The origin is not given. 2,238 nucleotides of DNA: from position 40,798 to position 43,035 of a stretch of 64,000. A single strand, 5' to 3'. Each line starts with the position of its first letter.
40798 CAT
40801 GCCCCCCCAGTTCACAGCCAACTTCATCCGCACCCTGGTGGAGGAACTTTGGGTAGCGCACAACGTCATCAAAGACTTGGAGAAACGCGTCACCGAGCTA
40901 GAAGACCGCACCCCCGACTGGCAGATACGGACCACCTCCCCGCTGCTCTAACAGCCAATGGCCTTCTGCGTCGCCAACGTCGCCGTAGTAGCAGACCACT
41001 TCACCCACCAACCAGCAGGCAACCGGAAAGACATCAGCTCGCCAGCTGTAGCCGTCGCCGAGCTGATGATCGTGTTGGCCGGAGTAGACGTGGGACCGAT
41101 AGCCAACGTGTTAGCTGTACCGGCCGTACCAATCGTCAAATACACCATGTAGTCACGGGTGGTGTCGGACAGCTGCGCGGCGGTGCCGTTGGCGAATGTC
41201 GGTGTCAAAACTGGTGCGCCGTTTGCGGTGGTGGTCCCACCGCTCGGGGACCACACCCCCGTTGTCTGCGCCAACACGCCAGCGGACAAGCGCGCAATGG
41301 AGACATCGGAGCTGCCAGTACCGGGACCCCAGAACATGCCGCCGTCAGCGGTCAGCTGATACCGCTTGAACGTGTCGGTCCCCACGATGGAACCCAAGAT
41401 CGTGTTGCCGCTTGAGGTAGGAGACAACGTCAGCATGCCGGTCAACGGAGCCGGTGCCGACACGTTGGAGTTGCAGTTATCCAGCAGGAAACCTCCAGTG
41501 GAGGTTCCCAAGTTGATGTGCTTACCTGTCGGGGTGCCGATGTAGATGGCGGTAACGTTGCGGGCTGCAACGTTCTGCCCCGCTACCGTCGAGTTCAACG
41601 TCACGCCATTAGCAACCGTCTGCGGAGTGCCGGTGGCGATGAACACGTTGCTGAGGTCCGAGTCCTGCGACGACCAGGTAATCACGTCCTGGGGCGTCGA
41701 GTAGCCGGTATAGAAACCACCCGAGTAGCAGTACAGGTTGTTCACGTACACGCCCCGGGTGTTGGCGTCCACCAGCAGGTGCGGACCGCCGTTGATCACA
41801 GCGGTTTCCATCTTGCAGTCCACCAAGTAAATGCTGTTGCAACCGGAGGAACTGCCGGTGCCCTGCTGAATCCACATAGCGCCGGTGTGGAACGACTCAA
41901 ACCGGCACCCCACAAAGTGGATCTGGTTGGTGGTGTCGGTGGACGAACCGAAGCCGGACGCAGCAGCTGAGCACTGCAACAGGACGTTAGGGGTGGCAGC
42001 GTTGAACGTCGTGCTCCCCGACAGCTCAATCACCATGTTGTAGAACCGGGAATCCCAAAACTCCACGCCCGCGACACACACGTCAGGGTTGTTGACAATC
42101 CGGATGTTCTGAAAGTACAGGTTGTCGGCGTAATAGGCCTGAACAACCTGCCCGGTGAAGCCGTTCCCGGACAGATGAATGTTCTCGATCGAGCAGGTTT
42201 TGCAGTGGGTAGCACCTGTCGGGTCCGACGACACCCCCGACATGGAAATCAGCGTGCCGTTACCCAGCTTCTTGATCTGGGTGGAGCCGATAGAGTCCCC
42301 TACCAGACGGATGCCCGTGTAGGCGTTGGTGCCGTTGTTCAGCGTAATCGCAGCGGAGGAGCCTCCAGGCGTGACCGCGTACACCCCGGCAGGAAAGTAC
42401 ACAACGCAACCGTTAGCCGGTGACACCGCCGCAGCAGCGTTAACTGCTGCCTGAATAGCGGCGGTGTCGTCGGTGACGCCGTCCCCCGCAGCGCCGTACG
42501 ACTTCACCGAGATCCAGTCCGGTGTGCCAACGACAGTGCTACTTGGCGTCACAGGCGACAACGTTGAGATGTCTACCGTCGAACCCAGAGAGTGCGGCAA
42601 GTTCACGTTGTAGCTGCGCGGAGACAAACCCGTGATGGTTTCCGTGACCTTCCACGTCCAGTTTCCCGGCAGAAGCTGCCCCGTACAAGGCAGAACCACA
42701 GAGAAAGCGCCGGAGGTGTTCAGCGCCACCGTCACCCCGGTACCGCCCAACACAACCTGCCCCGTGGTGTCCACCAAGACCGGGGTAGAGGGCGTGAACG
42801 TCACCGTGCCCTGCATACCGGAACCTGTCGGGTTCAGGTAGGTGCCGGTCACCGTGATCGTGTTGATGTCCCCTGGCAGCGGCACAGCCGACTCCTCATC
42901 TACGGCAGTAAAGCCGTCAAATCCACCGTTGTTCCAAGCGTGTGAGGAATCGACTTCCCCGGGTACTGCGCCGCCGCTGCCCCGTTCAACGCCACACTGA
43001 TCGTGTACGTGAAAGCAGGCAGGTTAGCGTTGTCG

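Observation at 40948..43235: Pectate-lyase-fold beta-helix protein (depolymerase/tailspike-like) in the head-gene region, plus a stand-alone duplicate of its N-terminal domain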

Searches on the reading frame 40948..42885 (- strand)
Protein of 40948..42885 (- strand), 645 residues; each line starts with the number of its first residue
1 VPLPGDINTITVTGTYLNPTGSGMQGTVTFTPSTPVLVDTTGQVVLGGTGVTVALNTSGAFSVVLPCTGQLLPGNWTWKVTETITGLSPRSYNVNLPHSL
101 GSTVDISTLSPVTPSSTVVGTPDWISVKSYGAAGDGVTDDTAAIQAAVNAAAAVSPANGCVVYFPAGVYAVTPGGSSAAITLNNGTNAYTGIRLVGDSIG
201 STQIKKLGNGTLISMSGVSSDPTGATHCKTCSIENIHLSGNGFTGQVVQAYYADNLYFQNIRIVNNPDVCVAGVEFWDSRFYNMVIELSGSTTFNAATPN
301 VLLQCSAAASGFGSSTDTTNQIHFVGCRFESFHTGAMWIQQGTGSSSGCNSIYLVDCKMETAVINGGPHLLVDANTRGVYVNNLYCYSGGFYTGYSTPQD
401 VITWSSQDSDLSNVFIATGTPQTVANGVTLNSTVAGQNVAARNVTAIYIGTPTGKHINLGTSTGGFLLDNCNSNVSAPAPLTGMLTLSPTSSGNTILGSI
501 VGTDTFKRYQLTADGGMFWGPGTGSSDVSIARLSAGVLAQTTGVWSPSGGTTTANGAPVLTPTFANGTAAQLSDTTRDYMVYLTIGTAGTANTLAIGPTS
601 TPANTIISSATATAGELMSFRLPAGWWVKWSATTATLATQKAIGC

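Call 5: search_protein_families(library=pfam, proteins=[window:40948-42885:-], max_evalue=0.1)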
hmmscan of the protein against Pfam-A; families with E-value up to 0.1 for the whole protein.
window:40948-42885:- (645 aa): 2 families
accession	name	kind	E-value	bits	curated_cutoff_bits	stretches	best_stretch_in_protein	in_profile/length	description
PF12708.12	Pect-lyase_RHGA_epim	-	4.2e-17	63.1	27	1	124-245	1-114/213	Rhamnogalacturonase A/epimerase, pectate lyase-like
PF12218.14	End_N_terminal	-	0.0027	17.8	26.3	1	132-155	1-24/67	N terminal extension of bacteriophage endosialidase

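Call 6: search_protein_families(library=phrogs, proteins=[window:40948-42885:-], max_evalue=0.01)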
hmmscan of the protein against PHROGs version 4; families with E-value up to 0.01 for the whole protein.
window:40948-42885:- (645 aa): 12 families
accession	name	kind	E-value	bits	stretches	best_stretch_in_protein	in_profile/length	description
phrog_14726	-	tail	1.5e-17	64.5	1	1-129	1-124/537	tail fiber protein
phrog_18522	-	tail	5.5e-11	42.5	1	123-266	172-297/612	tail protein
phrog_15455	-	tail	6.7e-10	39.1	1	126-417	149-426/652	tail fiber protein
phrog_7458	-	tail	1.6e-08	34.3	1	122-173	120-168/732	tail spike protein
phrog_4250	-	tail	3.6e-07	29.9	1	123-242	219-326/786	EPS depolymerase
phrog_14558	-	tail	8.5e-07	28.6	1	123-170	103-146/740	tail spike protein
phrog_2234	-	tail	3.8e-06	26.8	1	125-171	186-229/757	tail spike protein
phrog_15175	-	head and packaging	0.00014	21.4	1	125-171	233-271/647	virion structural protein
phrog_25241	-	tail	0.00052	19.7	1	479-572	651-742/810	tail length tape measure protein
phrog_17959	-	unknown function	0.00077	19.5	1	125-172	33-74/503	-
phrog_8280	-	tail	0.00083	20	1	123-337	148-335/632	tail spike protein with colonic acid degradation activity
phrog_17212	-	connector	0.0078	15.7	0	117-177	134-191/631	pre-neck appendage protein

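Call 8: search_dna_similar(query=window:40948-42885:-, collection=phages, mode=protein, max_rows=40)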
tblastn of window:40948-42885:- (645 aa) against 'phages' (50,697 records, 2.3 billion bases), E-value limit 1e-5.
Records with a match: 4; places in all: 4; records where one place covers at least 80% of the query: 0.
Best place of each record, by identity: <60% 4.
By first word of the organism name: Streptomyces 3; Actinomycetia 1.
By host as written in the record: Actinomycetia bacterium 1; - 1; Streptomyces mirabilis NRRL B-2400 1; Streptomyces xanthochromogenes NRRL B-5410 1.
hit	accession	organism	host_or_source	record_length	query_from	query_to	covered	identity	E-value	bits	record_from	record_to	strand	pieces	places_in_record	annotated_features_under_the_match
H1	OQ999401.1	Actinomycetia phage DSL-LC01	Actinomycetia bacterium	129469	6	107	16%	43.3%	1e-8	65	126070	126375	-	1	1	collagen-like protein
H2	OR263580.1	Streptomyces phage Samy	Streptomyces ambofaciens ATCC 23877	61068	1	109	17%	37.8%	8e-7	59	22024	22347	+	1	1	tail fiber protein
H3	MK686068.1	Streptomyces phage RemusLoopin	Streptomyces mirabilis NRRL B-2400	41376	2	99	15%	37.6%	7e-6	56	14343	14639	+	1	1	18: minor tail protein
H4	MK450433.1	Streptomyces phage Sebastisaurus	Streptomyces xanthochromogenes NRRL ...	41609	2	99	15%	37.6%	8e-6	56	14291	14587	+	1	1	18: minor tail protein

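Call 13: find_homologous_proteins(query=window:40948-42885:-)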
Query window:40948-42885:- (645 aa): 308 proteins with E <= 0.001 among 8000 candidates; the best 120 are listed.
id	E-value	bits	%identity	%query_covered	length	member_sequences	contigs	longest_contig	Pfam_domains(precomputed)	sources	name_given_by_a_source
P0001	0.0e+0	1417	100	100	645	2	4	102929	PF12708.13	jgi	jgi:hypothetical protein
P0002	0.0e+0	1256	89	100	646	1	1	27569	PF12708.13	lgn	-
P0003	0.0e+0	1225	87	100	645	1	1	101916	PF12708.13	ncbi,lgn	-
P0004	0.0e+0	1194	85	100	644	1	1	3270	PF12708.13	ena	-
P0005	0.0e+0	1186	83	100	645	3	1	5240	PF12708.13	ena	-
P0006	0.0e+0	1172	82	100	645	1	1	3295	PF12708.13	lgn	-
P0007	0.0e+0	1167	82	100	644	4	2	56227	PF12708.13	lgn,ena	-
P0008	5.1e-211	721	66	81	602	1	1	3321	-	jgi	jgi:hypothetical protein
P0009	3.1e-184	632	59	80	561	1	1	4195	PF12708.13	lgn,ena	-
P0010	8.4e-184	631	60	81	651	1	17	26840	PF12708.13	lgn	-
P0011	1.1e-182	627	60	75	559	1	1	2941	PF12708.13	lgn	-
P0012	4.3e-182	625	58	84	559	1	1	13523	PF12708.13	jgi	jgi:hypothetical protein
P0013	6.5e-181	621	58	81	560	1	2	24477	PF12708.13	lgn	-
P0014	5.0e-179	615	49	100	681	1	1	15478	PF12708.13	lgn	-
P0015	7.0e-179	614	59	81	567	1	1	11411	PF12708.13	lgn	-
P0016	1.6e-178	613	59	80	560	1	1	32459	PF12708.13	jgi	jgi:hypothetical protein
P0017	1.3e-177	610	57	80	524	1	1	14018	PF12708.13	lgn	-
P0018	1.7e-177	610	57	80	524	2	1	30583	PF12708.13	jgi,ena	-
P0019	2.2e-176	606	56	80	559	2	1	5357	PF12708.13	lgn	-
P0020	2.5e-174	599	56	81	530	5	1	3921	PF12708.13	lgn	-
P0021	4.0e-172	592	56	80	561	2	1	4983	PF12708.13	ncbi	-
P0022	1.6e-170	587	56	84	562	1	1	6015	PF12708.13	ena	-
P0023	2.5e-170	586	57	80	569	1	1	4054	PF12708.13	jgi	jgi:hypothetical protein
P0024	6.0e-170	585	56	84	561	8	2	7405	PF12708.13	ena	-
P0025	3.5e-167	576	55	80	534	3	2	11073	PF12708.13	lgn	-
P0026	3.6e-166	572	56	81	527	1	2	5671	PF12708.13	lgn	-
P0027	5.1e-166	572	55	80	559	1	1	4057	PF12708.13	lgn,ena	-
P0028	1.1e-162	561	53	81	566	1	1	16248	PF12708.13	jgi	jgi:Pectate lyase superfamily protein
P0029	6.7e-161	555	54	81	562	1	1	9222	PF12708.13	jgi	-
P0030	1.5e-158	547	53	81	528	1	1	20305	PF12708.13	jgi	jgi:hypothetical protein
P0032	7.2e-153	528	50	81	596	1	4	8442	PF12708.13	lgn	-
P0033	2.9e-151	523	57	65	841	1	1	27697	PF12708.13,PF24146.3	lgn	-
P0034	6.3e-145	502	59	64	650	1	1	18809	PF12708.13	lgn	-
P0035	3.7e-138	480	57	63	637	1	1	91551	PF12708.13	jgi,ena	jgi:hypothetical protein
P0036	7.9e-138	479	58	58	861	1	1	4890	PF21722.5,PF12708.13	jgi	jgi:hypothetical protein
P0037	2.1e-134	467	53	68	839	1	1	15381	PF12708.13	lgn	-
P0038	2.7e-130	454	47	81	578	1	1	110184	PF12708.13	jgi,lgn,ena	-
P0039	2.2e-128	448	52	65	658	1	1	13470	PF12708.13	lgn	-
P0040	8.4e-127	442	53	65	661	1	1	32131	PF12708.13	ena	-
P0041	2.1e-126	441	53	66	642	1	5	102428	PF12708.13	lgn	-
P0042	2.9e-125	437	54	64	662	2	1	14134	PF12708.13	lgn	-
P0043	7.0e-124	433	52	56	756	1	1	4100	PF12708.13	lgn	-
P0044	7.4e-124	433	51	65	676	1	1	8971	PF12708.13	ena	-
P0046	2.5e-122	428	52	65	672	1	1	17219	PF12708.13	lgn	-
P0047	9.1e-122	426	52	68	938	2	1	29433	PF12708.13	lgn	-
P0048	2.7e-121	424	52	56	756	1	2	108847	PF12708.13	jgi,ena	-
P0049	5.4e-120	420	52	64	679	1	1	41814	PF12708.13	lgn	-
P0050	7.0e-119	416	52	66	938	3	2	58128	PF12708.13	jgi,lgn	-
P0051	3.8e-118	414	59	54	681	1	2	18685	PF21722.5,PF12708.13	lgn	-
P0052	6.7e-118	413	49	67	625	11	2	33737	PF12708.13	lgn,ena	-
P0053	1.6e-114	402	51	65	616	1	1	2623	PF12708.13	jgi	jgi:hypothetical protein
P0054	3.6e-113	397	52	55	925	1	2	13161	PF21722.5,PF12708.13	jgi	jgi:hypothetical protein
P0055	2.7e-112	394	49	64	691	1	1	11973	PF12708.13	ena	-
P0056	1.9e-110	388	48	66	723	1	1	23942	PF12708.13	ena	-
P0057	2.3e-110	388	50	65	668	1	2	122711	PF12708.13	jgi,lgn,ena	jgi:hypothetical protein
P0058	2.3e-109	385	54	54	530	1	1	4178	PF12708.13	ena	-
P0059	3.4e-107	378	54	54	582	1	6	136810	PF12708.13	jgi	jgi:hypothetical protein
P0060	9.3e-107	376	54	54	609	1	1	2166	PF12708.13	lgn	-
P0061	2.1e-106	375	47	56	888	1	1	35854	PF12708.13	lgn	-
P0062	3.6e-106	374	42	80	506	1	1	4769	PF12708.13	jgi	jgi:hypothetical protein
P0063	5.0e-106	374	49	55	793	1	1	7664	PF12708.13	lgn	-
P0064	6.0e-106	373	52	54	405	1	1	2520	PF12708.13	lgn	-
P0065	1.0e-105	373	56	49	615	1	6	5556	PF12708.13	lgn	-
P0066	1.2e-105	372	53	54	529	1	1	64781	PF12708.13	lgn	-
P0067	1.7e-105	372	46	73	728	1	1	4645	PF12708.13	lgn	-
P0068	1.7e-103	365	47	64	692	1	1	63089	PF12708.13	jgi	jgi:hypothetical protein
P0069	3.7e-103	364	43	80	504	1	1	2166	PF12708.13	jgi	jgi:hypothetical protein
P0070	5.6e-103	364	46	67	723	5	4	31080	PF12708.13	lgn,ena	-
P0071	2.3e-102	362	52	54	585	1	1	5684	PF12708.13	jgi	jgi:hypothetical protein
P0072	3.0e-102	361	46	64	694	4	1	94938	PF12708.13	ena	-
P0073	1.8e-101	359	49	58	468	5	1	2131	PF12708.13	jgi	jgi:Pectate lyase superfamily protein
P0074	6.0e-101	357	44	73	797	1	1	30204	PF21722.5,PF12708.13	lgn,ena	-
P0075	9.1e-101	356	49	60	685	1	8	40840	PF12708.13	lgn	-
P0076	2.8e-100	355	44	78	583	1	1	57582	PF12708.13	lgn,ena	-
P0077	1.4e-99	352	47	56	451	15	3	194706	PF12708.13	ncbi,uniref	ncbi:glycosyl hydrolase family 28-related protein [Kitasatospora indigofera]|uniref:glycosyl hydrola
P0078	1.6e-99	352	49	56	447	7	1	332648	PF12708.13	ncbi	-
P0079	1.9e-99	352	53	54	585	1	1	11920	PF12708.13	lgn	-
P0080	4.0e-99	351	49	54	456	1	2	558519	PF12708.13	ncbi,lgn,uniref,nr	ncbi:hypothetical protein P3T37_000118 [Kitasatospora sp. MAA4]|uniref:glycosyl hydrolase family 28-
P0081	4.4e-99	351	51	54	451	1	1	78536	PF12708.13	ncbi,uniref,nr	ncbi:glycosyl hydrolase family 28-related protein [Kitasatospora humi]|uniref:glycosyl hydrolase fam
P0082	8.3e-99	350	52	54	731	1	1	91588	PF12708.13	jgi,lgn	jgi:hypothetical protein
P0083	1.2e-98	349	50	55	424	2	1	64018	PF12708.13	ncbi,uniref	ncbi:glycosyl hydrolase family 28-related protein [Kitasatospora sp. MAP12-9]|uniref:glycosyl hydrol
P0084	1.3e-98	349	49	55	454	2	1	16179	PF12708.13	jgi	-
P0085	2.1e-98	349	49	56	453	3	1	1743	PF12708.13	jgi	jgi:hypothetical protein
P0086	3.1e-98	348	53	54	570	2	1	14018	PF12708.13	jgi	jgi:hypothetical protein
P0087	6.4e-98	347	53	54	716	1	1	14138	PF12708.13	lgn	-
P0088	6.6e-98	347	52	54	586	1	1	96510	PF12708.13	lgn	-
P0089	6.7e-98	347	48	55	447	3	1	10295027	PF12708.13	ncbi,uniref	ncbi:glycosyl hydrolase family 28-related protein [Streptosporangium sp. CA-135522]|uniref:glycosyl 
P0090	1.3e-97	346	52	54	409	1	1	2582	PF12708.13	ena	-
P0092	3.1e-97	345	48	56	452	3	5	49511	PF12708.13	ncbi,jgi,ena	-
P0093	4.7e-97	344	48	56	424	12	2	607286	PF12708.13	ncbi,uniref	ncbi:glycosyl hydrolase family 28-related protein [Nonomuraea helvata]|uniref:Glycosyl hydrolase fam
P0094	1.0e-96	343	52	55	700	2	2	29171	PF21722.5,PF12708.13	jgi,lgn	-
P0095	7.0e-96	340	53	54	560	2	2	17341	PF12708.13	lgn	-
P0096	1.5e-95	339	54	54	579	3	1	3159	PF12708.13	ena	-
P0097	2.8e-95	338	49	55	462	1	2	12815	PF12708.13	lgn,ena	-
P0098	3.2e-95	338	49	55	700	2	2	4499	PF12708.13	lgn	-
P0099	3.6e-95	338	50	54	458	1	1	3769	PF12708.13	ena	-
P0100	4.6e-95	338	46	66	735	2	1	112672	PF12708.13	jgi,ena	-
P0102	1.2e-94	336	52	53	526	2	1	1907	PF12708.13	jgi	jgi:hypothetical protein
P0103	1.4e-94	336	49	55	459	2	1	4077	PF12708.13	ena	-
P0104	7.1e-94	334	47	55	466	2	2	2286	PF12708.13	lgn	-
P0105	8.6e-94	333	44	61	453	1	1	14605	PF12708.13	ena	-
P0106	1.2e-93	333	42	75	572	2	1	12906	PF12708.13,PF24146.3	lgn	-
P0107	1.2e-93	333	49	54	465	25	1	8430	PF12708.13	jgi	-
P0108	2.2e-93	332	53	54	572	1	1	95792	PF12708.13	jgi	jgi:Pectate lyase superfamily protein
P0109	2.7e-93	332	52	54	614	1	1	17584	PF12708.13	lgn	-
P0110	3.1e-93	331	45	57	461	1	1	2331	PF12708.13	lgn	-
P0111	9.1e-93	330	50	54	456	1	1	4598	PF12708.13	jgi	-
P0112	2.1e-92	329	52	54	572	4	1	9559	PF12708.13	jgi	jgi:hypothetical protein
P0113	6.0e-92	327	52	54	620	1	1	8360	PF12708.13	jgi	jgi:hypothetical protein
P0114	1.3e-91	326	51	55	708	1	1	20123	PF21722.5,PF12708.13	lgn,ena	-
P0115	2.3e-91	325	50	55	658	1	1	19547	PF12708.13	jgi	jgi:hypothetical protein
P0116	2.8e-91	325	49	54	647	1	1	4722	PF12708.13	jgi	-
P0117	3.5e-91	325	46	55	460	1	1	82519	PF12708.13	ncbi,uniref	ncbi:glycosyl hydrolase family 28-related protein [Kitasatospora misakiensis]|uniref:Glycosyl hydrol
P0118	3.6e-91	325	50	54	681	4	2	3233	PF21722.5,PF12708.13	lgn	-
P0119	4.1e-91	324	49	55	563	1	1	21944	PF12708.13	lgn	-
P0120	5.0e-91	324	50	54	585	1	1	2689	PF12708.13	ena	-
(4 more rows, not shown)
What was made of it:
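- On Pectate-lyase-like right-handed beta-helix (Pfam PF12708 Pect-lyase_RHGA_epim; pectin-lyase fold): Precomputed PF12708 is also recorded on nearly all homologues (call 13).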

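Call 15: find_encoding_contigs(protein=P0003, flank=10000, max_places=3)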
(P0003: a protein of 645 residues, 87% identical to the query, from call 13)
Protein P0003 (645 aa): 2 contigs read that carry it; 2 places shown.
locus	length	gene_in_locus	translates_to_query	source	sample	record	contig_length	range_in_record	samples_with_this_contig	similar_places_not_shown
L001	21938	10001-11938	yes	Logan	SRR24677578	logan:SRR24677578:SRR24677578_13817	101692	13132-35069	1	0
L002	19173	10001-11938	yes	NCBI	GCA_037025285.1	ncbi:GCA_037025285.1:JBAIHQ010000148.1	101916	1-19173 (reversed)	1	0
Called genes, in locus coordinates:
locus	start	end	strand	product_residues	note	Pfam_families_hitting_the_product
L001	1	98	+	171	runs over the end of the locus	-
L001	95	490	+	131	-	-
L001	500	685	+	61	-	-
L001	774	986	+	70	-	-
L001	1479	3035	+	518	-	-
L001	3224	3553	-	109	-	-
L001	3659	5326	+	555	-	PF04860:Phage_portal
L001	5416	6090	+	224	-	-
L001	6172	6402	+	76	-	-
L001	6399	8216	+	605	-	-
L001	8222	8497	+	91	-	PF20137:BubE (weak)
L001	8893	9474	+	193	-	PF06559:DCD_N (weak), PF22769:DCD, PF22569:DCD_C, PF00692:dUTPase (weak)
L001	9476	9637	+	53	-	-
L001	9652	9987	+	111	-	-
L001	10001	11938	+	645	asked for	PF12708:Pect-lyase_RHGA_epim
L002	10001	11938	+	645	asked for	PF12708:Pect-lyase_RHGA_epim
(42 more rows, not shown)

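Call 16: find_encoding_contigs(protein=P0007, flank=10000, max_places=3)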
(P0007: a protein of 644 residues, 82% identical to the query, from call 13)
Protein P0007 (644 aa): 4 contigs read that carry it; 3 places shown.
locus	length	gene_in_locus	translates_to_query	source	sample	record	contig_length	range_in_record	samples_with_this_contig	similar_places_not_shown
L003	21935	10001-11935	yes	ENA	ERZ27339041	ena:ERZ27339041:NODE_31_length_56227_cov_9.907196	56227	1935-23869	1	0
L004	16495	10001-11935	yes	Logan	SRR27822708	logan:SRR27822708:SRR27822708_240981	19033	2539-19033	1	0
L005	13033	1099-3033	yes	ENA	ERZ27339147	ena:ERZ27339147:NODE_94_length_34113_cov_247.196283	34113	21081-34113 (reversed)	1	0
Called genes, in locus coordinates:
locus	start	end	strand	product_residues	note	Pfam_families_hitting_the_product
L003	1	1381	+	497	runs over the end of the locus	PF03237:Terminase_6N (weak), PF04466:Terminase_3 (weak)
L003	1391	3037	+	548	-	PF04860:Phage_portal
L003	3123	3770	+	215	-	-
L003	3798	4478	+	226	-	-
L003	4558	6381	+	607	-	-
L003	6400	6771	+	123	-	-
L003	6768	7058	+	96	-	PF20137:BubE (weak)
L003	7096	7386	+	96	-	PF11195:Tad2-like (weak)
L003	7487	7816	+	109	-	-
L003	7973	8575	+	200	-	PF06559:DCD_N, PF22769:DCD, PF22569:DCD_C, PF00692:dUTPase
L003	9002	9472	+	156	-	-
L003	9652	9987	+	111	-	-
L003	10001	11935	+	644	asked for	PF12708:Pect-lyase_RHGA_epim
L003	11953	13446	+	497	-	PF13563:2_5_RNA_ligase2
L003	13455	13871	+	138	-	-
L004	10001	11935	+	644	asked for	PF12708:Pect-lyase_RHGA_epim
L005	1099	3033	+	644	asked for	PF12708:Pect-lyase_RHGA_epim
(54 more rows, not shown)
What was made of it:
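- Checked: The same 111-aa plus 644/645-aa pair, with the same 13-nt gap, occurs in related metagenome contigs (calls 15, 16).
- The genes sit between portal and MuF/capsid genes in all relatives (calls 15, 16).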

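Call 24: get_annotated_region(hit=H2, flank=9000)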
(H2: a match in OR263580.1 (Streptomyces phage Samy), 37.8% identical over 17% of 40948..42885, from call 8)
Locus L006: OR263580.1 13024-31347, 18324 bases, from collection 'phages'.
description: Streptomyces phage Samy, complete genome.
organism: Streptomyces phage Samy (NCBI taxid 3059248)
taxonomy: Viruses; Duplodnaviria; Heunggongvirae; Uroviricota; Caudoviricetes
host: -; source: Streptomyces ambofaciens ATCC 23877; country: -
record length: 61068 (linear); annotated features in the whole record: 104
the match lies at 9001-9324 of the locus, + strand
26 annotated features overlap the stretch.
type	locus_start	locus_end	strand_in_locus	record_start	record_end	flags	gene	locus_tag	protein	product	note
CDS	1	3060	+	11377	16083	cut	-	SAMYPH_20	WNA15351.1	tail length tape measure protein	related to phrog_4197 and PDB : 6V8I_AF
CDS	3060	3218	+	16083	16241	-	-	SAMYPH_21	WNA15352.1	hypothetical protein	not related to a phrog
CDS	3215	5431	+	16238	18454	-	-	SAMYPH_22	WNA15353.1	minor tail protein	related to phrog_16363 and phrog_14138; minor tail protein with a putative hydrolase domain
CDS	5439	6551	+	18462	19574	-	-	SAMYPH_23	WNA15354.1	baseplate hub protein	related to phrog_177 and PDB : 1WRU_A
CDS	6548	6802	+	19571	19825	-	-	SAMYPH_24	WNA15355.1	putative tail protein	related to phrog_21558 and PDB : 3PQI_A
CDS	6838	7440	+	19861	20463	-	-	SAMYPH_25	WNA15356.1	tail protein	related to phrog_22620 and PDB : 6R5W_A; tail protein related to the receptor binding protein of Listeria PSA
CDS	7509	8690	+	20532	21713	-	-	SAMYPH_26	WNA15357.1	endolysin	related to phrog_29733 and phrog_17214 and PDB : 3D2Y_A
CDS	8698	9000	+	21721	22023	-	-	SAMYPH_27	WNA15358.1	minor tail protein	related to phrog_3534 and phrog_404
CDS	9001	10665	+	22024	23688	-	-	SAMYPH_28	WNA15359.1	tail fiber protein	related to phrog_15881 and phrog_14987 and phrog_14726 and PDB : 4K7J_A and to Streptomyces PhiC31 Gp49; tail fiber ...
CDS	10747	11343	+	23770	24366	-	-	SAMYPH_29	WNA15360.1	deoxynucleoside monophosphate kinase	related to phrog_139 and PDB : 1DEK_A and to Streptomyces PhiC31 Gp52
CDS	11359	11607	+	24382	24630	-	-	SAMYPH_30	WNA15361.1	minor tail protein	related to phrog_981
CDS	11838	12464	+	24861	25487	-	-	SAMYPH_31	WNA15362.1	putative DNA dependent metalloprotease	related to phrog_6361 and PDB : 6MDW_A; putative DNA dependent metalloprotease related to the Sprt-like domain of ...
CDS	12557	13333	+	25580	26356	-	-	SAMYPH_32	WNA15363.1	putative immunity repressor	related to phrog_29596 and phrog_19947 and to the immunity repressor of Streptomyces PhiC31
CDS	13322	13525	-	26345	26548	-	-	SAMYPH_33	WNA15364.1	hypothetical protein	not related to a phrog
CDS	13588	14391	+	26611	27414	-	-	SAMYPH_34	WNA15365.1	exonuclease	related to phrog_466 and PDB : 5ZYT_C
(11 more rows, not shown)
